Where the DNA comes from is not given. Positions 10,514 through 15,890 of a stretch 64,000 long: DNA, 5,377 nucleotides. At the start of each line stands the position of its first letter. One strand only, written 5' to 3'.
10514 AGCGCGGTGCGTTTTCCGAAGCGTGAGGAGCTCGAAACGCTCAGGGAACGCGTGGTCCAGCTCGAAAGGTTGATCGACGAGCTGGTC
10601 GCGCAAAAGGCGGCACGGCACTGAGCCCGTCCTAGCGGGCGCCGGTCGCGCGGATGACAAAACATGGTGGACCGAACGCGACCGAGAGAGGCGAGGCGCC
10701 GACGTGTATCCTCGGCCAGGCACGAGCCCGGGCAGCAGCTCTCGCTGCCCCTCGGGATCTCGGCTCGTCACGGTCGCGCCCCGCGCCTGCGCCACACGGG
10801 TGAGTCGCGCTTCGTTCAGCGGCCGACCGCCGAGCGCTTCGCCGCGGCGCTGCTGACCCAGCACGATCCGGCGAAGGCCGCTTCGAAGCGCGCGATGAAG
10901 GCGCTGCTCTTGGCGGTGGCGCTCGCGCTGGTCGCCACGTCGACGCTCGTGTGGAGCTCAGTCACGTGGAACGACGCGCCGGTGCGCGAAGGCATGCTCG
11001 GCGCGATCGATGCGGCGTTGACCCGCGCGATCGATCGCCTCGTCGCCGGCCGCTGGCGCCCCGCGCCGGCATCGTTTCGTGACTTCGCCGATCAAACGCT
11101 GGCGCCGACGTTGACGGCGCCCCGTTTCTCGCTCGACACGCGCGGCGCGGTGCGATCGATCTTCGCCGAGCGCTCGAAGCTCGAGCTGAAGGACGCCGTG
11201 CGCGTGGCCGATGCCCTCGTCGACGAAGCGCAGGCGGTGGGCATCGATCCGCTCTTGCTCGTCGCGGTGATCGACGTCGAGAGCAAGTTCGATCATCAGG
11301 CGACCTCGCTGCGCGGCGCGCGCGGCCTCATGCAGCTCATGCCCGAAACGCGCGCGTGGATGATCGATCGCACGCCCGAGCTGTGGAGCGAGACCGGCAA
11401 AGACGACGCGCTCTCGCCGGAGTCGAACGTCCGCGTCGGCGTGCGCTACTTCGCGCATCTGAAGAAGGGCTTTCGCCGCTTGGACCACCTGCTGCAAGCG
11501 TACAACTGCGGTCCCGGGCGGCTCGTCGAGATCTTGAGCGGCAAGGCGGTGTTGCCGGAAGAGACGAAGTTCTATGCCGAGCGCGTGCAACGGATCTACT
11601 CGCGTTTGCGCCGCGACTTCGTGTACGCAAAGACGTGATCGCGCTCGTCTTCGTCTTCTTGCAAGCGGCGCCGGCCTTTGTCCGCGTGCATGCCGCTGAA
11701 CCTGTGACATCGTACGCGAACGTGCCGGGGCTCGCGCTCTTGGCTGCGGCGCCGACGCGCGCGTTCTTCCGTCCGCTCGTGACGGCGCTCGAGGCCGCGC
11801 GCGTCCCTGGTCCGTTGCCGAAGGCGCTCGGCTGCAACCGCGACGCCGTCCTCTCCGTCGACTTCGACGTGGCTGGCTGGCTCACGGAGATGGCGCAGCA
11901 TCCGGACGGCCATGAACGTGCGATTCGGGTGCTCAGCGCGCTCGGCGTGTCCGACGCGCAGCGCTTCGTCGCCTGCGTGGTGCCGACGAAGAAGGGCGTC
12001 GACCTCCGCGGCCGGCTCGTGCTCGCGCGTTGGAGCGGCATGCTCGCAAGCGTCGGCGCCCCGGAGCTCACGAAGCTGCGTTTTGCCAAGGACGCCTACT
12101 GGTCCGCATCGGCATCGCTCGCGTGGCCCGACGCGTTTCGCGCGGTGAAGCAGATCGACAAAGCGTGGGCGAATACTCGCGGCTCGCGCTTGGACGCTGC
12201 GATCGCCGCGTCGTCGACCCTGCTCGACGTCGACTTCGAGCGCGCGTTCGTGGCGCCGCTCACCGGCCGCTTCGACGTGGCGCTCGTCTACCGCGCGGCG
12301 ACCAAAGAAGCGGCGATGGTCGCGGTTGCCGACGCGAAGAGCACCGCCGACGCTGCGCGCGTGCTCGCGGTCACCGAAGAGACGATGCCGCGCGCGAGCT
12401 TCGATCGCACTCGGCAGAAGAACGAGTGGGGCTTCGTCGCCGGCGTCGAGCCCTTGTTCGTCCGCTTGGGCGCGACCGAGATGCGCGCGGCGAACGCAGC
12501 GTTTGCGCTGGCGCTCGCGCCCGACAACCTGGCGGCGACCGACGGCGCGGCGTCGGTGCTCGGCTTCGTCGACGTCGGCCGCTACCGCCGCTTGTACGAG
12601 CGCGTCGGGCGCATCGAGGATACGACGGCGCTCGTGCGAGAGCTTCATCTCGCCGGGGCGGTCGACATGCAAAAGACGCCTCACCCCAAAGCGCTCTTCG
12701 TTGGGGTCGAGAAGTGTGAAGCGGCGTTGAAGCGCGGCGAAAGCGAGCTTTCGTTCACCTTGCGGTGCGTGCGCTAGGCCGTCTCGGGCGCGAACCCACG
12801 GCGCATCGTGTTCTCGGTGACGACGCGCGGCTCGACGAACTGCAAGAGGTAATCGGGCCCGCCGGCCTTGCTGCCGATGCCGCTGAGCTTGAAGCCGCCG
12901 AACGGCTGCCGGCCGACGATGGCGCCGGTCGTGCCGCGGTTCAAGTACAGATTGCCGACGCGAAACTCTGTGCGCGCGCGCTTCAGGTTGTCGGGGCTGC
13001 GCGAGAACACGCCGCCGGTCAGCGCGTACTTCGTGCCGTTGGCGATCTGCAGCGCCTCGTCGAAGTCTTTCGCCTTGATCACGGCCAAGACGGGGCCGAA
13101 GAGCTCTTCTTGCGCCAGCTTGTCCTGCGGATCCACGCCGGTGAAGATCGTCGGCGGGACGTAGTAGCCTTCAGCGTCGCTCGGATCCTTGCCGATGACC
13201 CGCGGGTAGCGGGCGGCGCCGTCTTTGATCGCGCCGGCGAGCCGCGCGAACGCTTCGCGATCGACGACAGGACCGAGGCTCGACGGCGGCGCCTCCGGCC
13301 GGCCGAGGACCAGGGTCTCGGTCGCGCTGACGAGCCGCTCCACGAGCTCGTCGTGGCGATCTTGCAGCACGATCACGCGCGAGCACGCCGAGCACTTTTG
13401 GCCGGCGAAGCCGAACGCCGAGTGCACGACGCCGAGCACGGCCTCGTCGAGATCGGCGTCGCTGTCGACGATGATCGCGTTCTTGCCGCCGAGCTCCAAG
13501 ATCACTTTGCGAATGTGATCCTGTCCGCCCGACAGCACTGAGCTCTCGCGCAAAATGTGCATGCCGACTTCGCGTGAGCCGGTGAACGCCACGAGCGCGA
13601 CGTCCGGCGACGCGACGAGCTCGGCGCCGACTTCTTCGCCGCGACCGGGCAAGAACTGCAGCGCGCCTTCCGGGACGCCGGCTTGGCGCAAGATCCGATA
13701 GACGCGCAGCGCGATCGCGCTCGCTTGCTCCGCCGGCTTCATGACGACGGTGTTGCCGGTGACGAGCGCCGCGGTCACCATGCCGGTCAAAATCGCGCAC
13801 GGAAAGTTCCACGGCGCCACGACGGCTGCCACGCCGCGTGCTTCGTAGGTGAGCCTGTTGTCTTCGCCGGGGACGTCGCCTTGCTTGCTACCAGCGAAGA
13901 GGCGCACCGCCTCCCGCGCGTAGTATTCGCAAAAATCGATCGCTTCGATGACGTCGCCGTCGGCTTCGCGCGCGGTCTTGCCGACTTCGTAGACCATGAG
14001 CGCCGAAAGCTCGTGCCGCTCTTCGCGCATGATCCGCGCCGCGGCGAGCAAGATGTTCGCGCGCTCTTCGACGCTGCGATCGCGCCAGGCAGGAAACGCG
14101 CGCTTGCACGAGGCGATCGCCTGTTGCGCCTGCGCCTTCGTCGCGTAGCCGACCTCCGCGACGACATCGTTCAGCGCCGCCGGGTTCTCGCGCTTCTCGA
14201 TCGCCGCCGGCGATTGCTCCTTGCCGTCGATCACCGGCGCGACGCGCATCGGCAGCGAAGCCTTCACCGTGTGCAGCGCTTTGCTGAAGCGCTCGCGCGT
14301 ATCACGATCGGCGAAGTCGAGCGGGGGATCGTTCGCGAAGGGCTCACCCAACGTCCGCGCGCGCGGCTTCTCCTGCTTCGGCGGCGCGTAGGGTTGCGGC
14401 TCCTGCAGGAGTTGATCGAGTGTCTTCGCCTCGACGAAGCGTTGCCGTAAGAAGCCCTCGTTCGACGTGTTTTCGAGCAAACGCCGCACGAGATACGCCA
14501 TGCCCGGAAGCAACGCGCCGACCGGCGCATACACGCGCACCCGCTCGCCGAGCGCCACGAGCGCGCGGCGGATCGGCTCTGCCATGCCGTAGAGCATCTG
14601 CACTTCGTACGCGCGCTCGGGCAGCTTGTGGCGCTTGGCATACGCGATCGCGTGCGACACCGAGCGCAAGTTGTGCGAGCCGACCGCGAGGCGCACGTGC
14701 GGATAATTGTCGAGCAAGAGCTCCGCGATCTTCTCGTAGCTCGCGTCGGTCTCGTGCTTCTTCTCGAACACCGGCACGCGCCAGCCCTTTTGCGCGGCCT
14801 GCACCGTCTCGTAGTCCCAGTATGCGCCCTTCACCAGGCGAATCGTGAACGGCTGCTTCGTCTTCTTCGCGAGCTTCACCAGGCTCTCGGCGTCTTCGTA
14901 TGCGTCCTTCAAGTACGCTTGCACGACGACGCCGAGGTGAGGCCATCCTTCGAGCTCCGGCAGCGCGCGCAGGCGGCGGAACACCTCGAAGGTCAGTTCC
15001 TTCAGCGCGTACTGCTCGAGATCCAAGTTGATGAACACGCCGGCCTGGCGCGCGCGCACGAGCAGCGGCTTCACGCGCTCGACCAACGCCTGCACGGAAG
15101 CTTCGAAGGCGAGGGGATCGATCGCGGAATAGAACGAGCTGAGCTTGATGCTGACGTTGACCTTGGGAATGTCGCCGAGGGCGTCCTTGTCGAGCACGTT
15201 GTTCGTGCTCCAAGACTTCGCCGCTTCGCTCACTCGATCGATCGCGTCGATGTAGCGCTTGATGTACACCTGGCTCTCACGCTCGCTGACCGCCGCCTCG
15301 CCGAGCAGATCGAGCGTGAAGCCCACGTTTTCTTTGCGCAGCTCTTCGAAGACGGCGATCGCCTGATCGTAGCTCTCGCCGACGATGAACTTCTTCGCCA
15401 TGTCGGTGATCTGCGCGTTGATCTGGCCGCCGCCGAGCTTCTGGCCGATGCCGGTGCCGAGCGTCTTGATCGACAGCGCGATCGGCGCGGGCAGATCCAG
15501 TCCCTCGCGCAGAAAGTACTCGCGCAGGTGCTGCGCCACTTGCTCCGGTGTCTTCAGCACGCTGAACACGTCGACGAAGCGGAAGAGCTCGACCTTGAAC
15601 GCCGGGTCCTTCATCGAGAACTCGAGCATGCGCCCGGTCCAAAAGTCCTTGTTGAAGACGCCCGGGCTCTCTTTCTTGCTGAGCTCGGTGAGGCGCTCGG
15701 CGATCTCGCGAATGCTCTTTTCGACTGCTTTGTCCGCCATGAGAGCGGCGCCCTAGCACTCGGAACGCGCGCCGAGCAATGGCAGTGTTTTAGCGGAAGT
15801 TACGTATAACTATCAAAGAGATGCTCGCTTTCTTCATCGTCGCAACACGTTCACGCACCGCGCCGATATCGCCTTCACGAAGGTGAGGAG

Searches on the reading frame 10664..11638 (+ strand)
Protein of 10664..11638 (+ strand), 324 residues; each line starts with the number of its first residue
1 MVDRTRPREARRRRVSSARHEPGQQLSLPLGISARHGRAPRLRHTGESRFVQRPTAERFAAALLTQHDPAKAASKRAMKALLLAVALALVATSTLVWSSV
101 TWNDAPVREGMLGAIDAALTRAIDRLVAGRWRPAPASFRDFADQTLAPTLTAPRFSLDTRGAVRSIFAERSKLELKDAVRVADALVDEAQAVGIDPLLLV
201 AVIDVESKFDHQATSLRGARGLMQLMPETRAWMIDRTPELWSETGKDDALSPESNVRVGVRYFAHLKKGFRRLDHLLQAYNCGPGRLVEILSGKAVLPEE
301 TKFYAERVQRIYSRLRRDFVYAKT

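Call 11: search_protein_families(library=pfam, proteins=[window:10664-11638:+], max_evalue=0.01)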
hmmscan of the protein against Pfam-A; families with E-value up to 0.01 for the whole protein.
window:10664-11638:+ (324 aa): 2 families
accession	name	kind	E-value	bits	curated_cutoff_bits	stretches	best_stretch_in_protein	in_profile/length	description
PF01464.25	SLT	-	2.7e-22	79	21.3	1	188-288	6-102/117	Transglycosylase SLT domain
PF19698.5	DUF6197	-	0.003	18.2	24.6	0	58-108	46-96/111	Family of unknown function (DUF6197)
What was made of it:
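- Known T3SS-associated wall enzymes are lytic transglycosylases or muramidases, not NlpC/P60 proteins (general knowledge), and an SLT-domain gene lies at 10664-11638 (call 11).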

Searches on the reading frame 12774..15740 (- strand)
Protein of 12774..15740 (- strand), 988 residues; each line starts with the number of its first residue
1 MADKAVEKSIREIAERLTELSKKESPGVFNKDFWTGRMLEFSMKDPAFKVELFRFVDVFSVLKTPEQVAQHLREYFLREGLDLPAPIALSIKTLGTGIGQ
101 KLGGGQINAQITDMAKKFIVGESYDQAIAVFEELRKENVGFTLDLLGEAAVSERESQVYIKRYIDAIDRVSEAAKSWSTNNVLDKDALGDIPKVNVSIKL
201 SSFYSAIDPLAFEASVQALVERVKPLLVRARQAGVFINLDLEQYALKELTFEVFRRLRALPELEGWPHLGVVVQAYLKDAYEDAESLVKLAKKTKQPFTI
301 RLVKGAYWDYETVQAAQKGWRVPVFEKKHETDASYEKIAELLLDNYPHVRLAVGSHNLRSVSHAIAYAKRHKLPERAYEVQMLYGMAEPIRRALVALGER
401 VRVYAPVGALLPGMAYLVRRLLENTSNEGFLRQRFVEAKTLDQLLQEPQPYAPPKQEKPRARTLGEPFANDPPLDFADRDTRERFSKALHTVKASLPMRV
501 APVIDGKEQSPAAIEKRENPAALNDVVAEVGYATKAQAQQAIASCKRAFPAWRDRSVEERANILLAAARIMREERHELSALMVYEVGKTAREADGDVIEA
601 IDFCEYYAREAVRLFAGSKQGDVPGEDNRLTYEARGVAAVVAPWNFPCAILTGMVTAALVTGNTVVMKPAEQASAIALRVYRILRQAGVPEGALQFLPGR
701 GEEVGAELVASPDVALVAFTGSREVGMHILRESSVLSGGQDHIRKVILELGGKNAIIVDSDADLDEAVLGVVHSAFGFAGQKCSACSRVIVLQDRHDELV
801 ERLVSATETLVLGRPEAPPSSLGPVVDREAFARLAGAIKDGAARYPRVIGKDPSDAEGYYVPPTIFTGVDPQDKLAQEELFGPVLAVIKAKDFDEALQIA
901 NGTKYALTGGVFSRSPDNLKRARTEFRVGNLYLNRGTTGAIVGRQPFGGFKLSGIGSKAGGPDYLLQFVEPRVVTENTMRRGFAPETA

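Call 11: search_protein_families(library=pfam, proteins=[window:12774-15740:-], max_evalue=0.01)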
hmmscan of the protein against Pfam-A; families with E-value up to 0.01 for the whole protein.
window:12774-15740:- (988 aa): 3 families
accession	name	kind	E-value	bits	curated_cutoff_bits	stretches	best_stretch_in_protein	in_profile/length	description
PF00171.27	Aldedh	-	8.5e-145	483.3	23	1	517-974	11-461/461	Aldehyde dehydrogenase family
PF01619.24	Pro_dh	-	1.1e-95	320.8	27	1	130-433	4-278/278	Proline dehydrogenase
PF18083.6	PutA_N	-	5.6e-28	97.7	25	1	7-118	1-113/113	Proline utilization A N-terminal domain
